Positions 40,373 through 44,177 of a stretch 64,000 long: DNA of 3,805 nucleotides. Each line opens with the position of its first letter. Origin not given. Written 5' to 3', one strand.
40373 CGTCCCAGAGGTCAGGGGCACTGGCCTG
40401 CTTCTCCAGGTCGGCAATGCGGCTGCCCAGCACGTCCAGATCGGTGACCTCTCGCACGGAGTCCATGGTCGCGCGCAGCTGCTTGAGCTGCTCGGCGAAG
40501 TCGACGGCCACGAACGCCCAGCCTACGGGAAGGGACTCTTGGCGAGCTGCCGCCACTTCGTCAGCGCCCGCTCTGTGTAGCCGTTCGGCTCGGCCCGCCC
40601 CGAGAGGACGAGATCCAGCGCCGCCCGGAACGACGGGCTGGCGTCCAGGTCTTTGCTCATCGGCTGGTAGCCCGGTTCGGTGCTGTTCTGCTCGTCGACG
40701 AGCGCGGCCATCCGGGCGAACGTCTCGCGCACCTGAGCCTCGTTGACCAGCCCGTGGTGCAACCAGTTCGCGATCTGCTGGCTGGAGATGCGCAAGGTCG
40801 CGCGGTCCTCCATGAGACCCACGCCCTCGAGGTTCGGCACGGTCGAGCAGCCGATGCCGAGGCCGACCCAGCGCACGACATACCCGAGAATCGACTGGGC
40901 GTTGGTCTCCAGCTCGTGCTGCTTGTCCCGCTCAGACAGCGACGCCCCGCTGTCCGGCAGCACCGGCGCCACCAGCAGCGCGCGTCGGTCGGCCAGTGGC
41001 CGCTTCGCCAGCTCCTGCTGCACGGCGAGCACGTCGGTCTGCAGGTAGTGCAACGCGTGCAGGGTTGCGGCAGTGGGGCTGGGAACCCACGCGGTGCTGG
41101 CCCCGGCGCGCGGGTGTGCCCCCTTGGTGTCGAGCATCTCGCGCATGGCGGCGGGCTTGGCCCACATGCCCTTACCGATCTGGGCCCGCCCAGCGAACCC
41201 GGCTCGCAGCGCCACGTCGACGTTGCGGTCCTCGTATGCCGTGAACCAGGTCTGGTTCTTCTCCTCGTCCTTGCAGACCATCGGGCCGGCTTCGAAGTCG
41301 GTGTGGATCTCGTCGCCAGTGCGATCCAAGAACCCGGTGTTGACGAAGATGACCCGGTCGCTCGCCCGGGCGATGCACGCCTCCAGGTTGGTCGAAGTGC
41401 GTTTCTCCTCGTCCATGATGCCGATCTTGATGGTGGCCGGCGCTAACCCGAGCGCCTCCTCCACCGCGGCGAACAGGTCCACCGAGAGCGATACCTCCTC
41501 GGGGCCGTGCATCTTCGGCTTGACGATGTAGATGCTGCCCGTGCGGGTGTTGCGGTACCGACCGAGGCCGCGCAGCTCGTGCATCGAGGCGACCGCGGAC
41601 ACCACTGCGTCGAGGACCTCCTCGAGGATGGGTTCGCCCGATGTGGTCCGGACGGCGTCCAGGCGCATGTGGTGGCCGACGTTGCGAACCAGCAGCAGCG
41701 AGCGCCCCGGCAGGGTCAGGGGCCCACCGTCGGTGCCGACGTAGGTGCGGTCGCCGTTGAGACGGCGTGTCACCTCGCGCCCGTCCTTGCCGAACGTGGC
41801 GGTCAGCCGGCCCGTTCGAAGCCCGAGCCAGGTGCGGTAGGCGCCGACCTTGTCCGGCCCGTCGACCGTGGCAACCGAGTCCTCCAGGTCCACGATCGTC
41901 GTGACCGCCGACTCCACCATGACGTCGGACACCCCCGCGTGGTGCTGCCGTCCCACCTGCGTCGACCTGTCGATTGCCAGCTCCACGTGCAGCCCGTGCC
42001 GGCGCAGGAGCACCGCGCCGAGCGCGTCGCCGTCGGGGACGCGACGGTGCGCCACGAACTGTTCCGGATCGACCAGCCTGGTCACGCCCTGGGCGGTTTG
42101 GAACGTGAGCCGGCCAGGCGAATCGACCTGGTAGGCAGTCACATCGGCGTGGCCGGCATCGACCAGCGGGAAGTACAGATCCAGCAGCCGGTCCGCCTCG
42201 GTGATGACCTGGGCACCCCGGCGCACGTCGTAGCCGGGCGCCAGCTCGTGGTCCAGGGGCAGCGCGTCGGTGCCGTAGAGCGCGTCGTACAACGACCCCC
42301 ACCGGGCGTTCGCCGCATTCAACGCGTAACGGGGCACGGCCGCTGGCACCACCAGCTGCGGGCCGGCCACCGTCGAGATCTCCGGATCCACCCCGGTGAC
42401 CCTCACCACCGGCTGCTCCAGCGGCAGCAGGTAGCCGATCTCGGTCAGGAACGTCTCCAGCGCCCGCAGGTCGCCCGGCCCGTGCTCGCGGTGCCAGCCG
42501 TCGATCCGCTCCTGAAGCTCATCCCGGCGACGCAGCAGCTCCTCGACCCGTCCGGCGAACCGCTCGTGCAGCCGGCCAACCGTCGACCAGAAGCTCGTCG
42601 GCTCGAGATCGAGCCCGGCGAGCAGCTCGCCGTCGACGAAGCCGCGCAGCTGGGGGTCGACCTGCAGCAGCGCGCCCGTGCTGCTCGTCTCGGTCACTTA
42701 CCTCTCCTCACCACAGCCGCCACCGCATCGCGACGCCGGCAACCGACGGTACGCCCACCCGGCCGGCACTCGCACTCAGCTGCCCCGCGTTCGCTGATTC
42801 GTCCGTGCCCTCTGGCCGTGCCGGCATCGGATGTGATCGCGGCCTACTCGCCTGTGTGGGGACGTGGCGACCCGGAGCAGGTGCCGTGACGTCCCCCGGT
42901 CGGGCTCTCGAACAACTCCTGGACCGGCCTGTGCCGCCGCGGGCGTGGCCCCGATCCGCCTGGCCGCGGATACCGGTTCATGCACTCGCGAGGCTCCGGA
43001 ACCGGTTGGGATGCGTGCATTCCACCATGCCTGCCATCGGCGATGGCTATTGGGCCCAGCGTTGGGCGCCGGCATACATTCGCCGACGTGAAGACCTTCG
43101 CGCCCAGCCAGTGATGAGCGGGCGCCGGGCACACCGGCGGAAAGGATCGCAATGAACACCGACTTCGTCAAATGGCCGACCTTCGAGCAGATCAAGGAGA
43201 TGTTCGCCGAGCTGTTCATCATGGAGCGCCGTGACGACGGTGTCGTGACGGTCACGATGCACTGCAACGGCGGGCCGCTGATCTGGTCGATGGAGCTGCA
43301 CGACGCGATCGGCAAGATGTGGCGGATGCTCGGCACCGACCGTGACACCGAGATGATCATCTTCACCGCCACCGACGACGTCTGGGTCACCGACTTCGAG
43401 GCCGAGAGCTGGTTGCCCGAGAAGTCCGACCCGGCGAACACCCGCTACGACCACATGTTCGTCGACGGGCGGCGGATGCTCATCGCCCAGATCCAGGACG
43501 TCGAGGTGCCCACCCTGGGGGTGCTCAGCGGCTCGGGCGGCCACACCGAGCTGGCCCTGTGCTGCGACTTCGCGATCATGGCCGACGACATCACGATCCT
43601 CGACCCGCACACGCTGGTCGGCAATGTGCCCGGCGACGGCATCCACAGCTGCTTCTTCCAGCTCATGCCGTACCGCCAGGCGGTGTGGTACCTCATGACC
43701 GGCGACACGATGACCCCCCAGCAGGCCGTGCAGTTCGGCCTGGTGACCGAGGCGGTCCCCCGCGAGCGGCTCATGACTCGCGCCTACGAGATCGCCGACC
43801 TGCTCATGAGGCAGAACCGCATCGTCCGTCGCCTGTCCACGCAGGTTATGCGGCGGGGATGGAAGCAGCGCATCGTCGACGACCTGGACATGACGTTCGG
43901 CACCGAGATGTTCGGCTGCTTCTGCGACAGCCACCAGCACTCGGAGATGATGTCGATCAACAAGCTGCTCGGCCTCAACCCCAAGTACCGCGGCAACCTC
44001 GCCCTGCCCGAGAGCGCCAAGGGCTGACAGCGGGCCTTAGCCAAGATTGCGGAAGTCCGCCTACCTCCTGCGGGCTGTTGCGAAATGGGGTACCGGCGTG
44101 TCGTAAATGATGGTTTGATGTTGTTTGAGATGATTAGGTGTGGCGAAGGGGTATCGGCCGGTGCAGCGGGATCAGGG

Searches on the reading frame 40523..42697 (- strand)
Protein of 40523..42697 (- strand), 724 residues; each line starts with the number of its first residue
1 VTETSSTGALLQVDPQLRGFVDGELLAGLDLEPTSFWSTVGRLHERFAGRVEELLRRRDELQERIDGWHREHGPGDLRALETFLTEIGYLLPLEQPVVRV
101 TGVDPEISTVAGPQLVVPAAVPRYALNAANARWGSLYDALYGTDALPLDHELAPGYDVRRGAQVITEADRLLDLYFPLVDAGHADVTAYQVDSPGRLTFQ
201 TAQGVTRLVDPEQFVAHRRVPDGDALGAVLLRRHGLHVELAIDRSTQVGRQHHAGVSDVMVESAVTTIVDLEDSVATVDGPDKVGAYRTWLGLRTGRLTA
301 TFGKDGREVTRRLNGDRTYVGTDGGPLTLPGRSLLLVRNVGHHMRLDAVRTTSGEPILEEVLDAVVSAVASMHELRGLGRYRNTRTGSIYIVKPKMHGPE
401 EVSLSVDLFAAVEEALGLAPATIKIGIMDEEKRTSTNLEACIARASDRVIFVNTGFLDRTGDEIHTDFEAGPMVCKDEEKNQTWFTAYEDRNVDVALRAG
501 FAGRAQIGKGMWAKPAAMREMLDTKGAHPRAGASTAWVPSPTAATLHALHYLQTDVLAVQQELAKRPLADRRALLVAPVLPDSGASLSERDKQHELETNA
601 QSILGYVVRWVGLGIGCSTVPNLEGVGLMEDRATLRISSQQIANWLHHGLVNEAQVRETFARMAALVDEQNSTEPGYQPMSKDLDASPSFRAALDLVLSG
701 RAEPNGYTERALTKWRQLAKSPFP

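Call 8: search_protein_families(library=ncbifam, proteins=[window:40523-42697:-])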
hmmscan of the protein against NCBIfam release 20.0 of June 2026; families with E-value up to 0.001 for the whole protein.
window:40523-42697:- (724 aa): 4 families
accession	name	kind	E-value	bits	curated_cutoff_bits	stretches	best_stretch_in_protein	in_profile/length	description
NF002825.0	PRK02999.1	equivalog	8.8e-298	989.9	565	1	9-721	8-722/726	malate synthase G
TIGR01345.1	malate_syn_G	equivalog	1.1e-262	873.7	989.15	1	9-720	6-718/721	malate synthase G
NF006511.0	PRK08951.1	subfamily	9.2e-17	61.6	173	1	163-293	36-156/190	malate synthase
TIGR01344.1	malate_syn_A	equivalog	1.9e-13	49.6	594.5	1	332-667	138-461/511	malate synthase A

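Call 9: find_related_loci(query=window:40523-42697:-, collection=genome_contigs, flank=10000)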
Query window:40523-42697:- (724 aa) in genome_contigs; peptide patterns used: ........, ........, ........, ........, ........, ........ (x = any residue, [..] = any of these).
600 stretches matched a pattern (row limit reached: there are more); 576 encode a relative of the query (tblastn E <= 1e-3); the best 80 are kept; 80 distinct loci.
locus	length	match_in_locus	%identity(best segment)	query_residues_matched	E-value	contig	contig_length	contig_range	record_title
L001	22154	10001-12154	81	2-721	0e+0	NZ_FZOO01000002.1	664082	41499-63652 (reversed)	Geodermatophilus pulveris strain DSM 46839, whole genome shotgun sequence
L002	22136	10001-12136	81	11-721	0e+0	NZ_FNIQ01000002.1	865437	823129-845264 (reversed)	Geodermatophilus sp. DSM 45219, whole genome shotgun sequence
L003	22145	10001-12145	80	6-721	0e+0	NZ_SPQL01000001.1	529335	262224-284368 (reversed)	Blastococcus sp. CT_GayMR19 NODE_1_length_529335_cov_138.699742, whole genome shotgun sequence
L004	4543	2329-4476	79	5-721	0e+0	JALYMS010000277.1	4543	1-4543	MAG: Actinomycetota bacterium isolate ATA bin17 SD1493-95_k127_665445, whole genome shotgun sequence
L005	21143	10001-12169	78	1-724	0e+0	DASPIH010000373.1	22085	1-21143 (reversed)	MAG TPA_asm: Blastococcus sp. isolate SMAG_U11978 k141_1259706, whole genome shotgun sequence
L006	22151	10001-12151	78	1-720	0e+0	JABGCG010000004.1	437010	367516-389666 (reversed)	Blastococcus sp. CPCC 205250 Scaffold4_1, whole genome shotgun sequence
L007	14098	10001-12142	76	4-721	0e+0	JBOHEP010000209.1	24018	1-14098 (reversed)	MAG: Pseudonocardia sp. isolate M3-B1_maxbin2.bin.2_sub k127_133106, whole genome shotgun sequence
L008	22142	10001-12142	75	2-720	0e+0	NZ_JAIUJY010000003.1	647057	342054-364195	Blastococcus sp. LR1 contig00003, whole genome shotgun sequence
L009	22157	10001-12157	75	2-721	0e+0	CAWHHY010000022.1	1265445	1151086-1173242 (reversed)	MAG: uncultured Actinomycetota bacterium isolate MFD01721.bin.1.29 genome assembly, contig: contig_4453, whole genome sh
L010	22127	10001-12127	74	11-721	0e+0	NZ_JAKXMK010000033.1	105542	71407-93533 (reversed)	Pseudonocardia alaniniphila strain Y-16303 contig33, whole genome shotgun sequence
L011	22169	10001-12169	73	3-721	0e+0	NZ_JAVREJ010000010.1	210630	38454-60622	Pseudonocardia charpentierae strain DSM 45834 NODE_10_length_210630_cov_15.076507, whole genome shotgun sequence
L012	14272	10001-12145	74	11-720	0e+0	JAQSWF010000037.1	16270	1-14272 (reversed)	MAG: Pseudonocardia sp. isolate C_No_T20_C_bin.45 scaffold_2651, whole genome shotgun sequence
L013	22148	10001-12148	74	11-721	0e+0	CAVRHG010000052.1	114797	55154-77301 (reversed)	MAG: uncultured Actinomycetota bacterium isolate MFD05442.bin.2.18 genome assembly, contig: contig_57255, whole genome s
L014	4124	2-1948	80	72-721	0e+0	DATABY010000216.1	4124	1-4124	MAG TPA_asm: Nocardioidaceae bacterium isolate SMAG_U6710 k141_2156654, whole genome shotgun sequence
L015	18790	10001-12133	73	11-721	0e+0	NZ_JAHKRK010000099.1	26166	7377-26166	Pseudonocardia nigra strain DSM 104088 NODE_99, whole genome shotgun sequence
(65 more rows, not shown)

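Call 11: find_encoding_contigs(protein=window:40523-42697:-, flank=10000, max_places=6)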
Protein window:40523-42697:- (724 aa): 1 contig read that carries it; 1 place shown.
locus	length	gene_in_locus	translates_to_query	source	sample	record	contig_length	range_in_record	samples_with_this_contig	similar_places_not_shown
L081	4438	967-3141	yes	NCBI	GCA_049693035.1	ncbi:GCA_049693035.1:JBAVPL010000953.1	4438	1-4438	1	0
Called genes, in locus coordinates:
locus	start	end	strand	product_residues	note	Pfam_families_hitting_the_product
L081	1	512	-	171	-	PF00378:ECH_1 (weak)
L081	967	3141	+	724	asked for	PF20656:MS_N, PF20658:MSG_insertion, PF01274:MS_TIM-barrel, PF20659:MS_C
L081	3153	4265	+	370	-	PF03462:PCRF, PF00472:RF-1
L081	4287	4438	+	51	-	PF00005:ABC_tran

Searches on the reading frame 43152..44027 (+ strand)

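Call 17: search_protein_families(library=pfam, proteins=[window:43152-44027:+], max_evalue=0.001)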
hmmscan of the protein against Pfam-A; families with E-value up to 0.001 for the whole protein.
window:43152-44027:+ (291 aa): 2 families
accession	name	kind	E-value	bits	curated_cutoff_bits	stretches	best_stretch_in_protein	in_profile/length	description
PF00378.25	ECH_1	-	7.6e-19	68.5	27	1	99-245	69-217/251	Enoyl-CoA hydratase/isomerase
PF16113.10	ECH_2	-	2.4e-05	24.5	27.2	1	103-224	72-198/335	Enoyl-CoA hydratase/isomerase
